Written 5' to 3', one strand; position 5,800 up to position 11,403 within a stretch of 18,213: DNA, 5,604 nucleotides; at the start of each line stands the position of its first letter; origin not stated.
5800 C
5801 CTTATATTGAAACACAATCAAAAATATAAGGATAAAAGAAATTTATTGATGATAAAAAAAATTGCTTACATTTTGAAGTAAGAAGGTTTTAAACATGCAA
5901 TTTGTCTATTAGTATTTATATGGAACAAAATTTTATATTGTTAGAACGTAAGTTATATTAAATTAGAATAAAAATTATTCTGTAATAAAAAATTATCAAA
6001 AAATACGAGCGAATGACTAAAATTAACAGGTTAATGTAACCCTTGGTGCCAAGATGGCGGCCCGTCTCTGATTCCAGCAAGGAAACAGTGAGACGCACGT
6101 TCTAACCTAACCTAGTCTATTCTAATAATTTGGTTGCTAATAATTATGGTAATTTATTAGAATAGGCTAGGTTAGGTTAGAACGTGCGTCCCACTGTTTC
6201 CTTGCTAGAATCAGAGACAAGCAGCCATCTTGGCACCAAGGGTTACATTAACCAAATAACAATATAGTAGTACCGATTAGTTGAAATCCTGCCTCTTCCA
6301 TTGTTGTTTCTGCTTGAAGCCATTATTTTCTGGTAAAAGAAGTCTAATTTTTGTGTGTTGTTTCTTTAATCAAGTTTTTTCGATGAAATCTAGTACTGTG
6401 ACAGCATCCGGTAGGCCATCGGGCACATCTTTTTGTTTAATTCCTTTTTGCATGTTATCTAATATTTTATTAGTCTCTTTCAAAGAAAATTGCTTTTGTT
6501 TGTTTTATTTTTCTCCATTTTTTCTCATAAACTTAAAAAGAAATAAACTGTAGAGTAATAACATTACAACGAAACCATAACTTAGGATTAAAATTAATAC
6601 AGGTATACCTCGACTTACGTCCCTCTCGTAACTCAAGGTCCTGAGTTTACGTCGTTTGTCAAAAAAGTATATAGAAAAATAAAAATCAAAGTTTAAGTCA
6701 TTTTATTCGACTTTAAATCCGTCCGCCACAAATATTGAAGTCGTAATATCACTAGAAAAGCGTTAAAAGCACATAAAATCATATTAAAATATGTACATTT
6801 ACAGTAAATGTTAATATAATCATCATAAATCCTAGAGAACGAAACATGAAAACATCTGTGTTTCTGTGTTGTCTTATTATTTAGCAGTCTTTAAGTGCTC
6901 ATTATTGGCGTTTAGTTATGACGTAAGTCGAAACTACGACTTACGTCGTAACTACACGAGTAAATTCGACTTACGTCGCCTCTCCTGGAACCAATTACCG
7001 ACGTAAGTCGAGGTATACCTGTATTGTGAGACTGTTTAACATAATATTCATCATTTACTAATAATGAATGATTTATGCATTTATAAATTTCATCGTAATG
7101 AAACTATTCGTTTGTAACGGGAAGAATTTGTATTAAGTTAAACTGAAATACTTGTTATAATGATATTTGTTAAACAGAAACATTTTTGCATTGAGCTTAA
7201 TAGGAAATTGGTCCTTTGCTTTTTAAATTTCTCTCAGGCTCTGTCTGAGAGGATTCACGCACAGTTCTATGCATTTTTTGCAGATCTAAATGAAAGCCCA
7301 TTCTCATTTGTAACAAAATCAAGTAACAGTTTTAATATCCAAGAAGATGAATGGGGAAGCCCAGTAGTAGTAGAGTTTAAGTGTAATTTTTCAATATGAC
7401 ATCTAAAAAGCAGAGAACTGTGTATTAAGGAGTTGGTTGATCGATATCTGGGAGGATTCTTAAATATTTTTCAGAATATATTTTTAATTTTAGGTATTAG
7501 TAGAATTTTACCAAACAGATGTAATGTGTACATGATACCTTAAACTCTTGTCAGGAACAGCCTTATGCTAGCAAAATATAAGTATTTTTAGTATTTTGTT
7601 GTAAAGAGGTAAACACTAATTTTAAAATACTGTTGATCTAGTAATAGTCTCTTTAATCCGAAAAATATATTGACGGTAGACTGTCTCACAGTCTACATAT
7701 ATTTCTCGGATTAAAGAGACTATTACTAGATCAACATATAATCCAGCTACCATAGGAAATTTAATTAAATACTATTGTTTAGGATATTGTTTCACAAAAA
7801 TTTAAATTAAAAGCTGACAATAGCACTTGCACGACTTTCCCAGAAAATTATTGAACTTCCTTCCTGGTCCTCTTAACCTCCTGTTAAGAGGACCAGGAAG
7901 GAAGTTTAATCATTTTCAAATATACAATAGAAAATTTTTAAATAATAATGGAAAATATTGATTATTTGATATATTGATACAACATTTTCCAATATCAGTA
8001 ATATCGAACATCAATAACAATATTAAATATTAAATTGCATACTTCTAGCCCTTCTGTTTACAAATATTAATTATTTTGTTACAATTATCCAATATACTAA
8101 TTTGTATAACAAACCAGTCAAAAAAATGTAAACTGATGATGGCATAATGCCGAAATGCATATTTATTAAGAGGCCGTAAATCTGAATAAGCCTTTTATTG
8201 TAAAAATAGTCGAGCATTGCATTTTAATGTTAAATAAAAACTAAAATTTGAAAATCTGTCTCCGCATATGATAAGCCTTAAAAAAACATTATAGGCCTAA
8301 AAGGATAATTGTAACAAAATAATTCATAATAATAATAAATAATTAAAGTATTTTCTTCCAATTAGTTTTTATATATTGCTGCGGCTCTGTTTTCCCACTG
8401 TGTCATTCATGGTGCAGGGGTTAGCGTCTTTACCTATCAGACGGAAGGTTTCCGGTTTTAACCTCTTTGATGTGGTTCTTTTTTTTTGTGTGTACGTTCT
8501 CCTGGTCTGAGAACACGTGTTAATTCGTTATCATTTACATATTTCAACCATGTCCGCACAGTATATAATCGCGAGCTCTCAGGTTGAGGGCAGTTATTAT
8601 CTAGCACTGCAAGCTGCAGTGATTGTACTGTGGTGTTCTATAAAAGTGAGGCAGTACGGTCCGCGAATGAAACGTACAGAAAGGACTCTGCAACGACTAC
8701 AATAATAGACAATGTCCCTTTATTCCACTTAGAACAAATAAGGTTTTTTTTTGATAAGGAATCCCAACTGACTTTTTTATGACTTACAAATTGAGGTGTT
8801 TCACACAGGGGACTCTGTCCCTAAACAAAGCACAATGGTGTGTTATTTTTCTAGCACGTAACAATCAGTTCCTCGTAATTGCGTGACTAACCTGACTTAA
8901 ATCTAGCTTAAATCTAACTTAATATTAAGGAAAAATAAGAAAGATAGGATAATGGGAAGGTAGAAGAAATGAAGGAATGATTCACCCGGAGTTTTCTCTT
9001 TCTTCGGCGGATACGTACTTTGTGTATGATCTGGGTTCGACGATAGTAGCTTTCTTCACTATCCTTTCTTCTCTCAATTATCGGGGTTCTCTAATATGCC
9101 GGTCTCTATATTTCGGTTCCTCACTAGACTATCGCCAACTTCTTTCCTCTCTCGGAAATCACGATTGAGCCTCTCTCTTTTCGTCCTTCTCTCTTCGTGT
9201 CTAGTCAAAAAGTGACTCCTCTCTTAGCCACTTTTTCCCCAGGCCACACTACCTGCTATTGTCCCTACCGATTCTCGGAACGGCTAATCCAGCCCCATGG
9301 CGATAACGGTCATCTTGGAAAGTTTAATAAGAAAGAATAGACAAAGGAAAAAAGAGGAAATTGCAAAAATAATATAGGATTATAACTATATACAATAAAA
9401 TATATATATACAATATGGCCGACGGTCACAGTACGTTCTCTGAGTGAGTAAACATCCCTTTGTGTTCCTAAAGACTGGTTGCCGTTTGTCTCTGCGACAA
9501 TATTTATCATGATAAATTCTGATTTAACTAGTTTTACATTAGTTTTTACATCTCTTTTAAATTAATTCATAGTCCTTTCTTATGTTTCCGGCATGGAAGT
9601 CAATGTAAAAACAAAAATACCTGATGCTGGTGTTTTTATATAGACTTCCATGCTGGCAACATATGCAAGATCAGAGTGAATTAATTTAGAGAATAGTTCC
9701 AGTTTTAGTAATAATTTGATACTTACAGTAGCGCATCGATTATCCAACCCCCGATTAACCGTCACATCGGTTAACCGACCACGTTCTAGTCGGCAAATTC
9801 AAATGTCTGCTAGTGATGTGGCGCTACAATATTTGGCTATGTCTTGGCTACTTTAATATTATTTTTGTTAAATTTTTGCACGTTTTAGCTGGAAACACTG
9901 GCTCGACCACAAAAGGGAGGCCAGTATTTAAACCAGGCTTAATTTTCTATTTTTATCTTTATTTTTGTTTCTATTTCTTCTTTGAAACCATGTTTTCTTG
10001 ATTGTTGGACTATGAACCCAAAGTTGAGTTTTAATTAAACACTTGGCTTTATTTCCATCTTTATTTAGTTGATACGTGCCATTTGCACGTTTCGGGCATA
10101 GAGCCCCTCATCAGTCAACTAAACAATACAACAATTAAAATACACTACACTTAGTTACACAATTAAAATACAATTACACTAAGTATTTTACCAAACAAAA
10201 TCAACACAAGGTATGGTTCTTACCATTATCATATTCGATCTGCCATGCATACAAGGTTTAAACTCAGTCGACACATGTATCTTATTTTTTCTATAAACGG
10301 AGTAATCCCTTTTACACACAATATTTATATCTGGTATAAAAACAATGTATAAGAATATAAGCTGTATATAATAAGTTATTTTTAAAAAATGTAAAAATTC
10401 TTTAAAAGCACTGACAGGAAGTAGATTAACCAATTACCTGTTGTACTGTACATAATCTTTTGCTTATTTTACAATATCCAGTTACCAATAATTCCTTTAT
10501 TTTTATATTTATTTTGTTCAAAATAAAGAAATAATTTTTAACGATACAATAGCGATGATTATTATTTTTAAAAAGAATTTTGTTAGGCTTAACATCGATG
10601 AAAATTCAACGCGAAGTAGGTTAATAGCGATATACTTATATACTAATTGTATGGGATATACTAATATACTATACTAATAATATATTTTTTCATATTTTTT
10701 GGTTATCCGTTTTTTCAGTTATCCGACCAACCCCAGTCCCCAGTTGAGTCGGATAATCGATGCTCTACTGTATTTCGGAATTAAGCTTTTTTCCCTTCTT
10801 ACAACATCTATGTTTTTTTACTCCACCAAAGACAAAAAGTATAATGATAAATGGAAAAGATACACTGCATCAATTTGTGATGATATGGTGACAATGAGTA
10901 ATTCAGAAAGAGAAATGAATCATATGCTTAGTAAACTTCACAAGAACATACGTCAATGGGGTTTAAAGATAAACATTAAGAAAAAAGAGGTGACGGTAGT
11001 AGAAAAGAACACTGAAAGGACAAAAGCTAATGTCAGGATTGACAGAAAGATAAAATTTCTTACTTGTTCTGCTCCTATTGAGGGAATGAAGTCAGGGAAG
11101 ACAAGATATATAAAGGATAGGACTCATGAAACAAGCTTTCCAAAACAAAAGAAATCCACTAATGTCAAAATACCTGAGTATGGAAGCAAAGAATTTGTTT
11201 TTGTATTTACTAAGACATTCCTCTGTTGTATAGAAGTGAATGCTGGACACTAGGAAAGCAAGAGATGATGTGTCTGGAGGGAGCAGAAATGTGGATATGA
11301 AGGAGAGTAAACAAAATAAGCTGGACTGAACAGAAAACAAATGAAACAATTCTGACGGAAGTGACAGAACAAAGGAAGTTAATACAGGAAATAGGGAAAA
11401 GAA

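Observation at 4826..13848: Three copies of a 221-bp perfect-hairpin MITE flanked by TTAA and carrying insect-type telomeric (TTAGG)3 in each arm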

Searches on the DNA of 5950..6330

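Call 79: search_rna_families(source=window, start=5950, end=6330, threshold=evalue, max_evalue=1)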
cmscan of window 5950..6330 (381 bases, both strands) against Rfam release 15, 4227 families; matches with E-value up to 1: 17.
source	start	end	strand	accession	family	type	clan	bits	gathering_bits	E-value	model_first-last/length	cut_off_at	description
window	6086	6196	+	RF04251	MIR5070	Gene; miRNA;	CL00139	69.2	100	6.4e-14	1-116/116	no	MIR5070 microRNA precursor family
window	6086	6196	-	RF04251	MIR5070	Gene; miRNA;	CL00139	68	100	1.3e-13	1-116/116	no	MIR5070 microRNA precursor family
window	6077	6205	-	RF04108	mir-2513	Gene; miRNA;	-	66.9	89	1.9e-13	1-120/120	no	mir-2513 microRNA precursor family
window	6077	6205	+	RF04108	mir-2513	Gene; miRNA;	-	66.3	89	2.6e-13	1-120/120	no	mir-2513 microRNA precursor family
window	6082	6200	-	RF03940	MIR9563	Gene; miRNA;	-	64.4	90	9.7e-13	1-127/127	no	MIR9563 microRNA precursor family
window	6071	6206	+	RF02625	WsnRNA46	Gene; sRNA;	-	46.1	65.3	9.4e-09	1-151/151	no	Wolbachia sRNA 46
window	6097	6185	+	RF03719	mir-3914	Gene; miRNA;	-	39.6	97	1.7e-07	1-95/95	no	mir-3914 microRNA precursor family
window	6095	6187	+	RF03491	mir-3146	Gene; miRNA;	-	38.6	96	3.3e-06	1-79/79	no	mir-3146 microRNA precursor family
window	6062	6218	-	RF03338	MIR4416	Gene; miRNA;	-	35.9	70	4e-06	1-147/147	no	MIR4416 microRNA precursor family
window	6108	6174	+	RF03596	mir-5880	Gene; miRNA;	-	35.7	97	7.9e-06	1-79/79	no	mir-5880 microRNA precursor family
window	6070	6212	-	RF04128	MIR8562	Gene; miRNA;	-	34.9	211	7.7e-05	9-234/242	no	MIR8562 microRNA precursor family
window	6095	6187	+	RF03634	mir-3524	Gene; miRNA;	-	34.8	99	4.1e-06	1-84/84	no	mir-3524 microRNA precursor family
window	6095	6187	-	RF03634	mir-3524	Gene; miRNA;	-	34.4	99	5.3e-06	1-84/84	no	mir-3524 microRNA precursor family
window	6104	6195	+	RF02528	SSRC41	Gene; sRNA;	-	26.9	60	0.19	1-111/111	no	Streptococcus sRNA SSRC41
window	6099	6184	+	RF00724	mir-282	Gene; miRNA;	-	25.5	55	0.011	1-92/92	no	mir-282 microRNA precursor family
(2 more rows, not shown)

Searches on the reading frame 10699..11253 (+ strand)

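Call 10: search_protein_families(library=pfam, proteins=[window:10699-11253:+], max_evalue=0.1)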
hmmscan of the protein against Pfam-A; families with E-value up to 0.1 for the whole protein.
window:10699-11253:+ (184 aa): 5 families
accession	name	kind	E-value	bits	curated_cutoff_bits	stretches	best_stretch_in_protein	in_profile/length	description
PF00078.32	RVT_1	-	1.2e-05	25.6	29.6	1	47-119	140-199/205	Reverse transcriptase (RNA-dependent DNA polymerase)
PF06818.20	Fez1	-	0.0042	18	34.4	1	60-143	30-112/199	Fez1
PF08696.17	Dna2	-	0.011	15.9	22.4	1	42-116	105-179/204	DNA replication factor Dna2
PF10865.14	DUF2703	-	0.036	14.6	23.6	1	51-110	4-62/120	Domain of unknown function (DUF2703)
PF24984.1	HEAT_EF3_GNC1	-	0.095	13.5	27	0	44-87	28-71/91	Elongation factor 3/GNC1 HEAT repeat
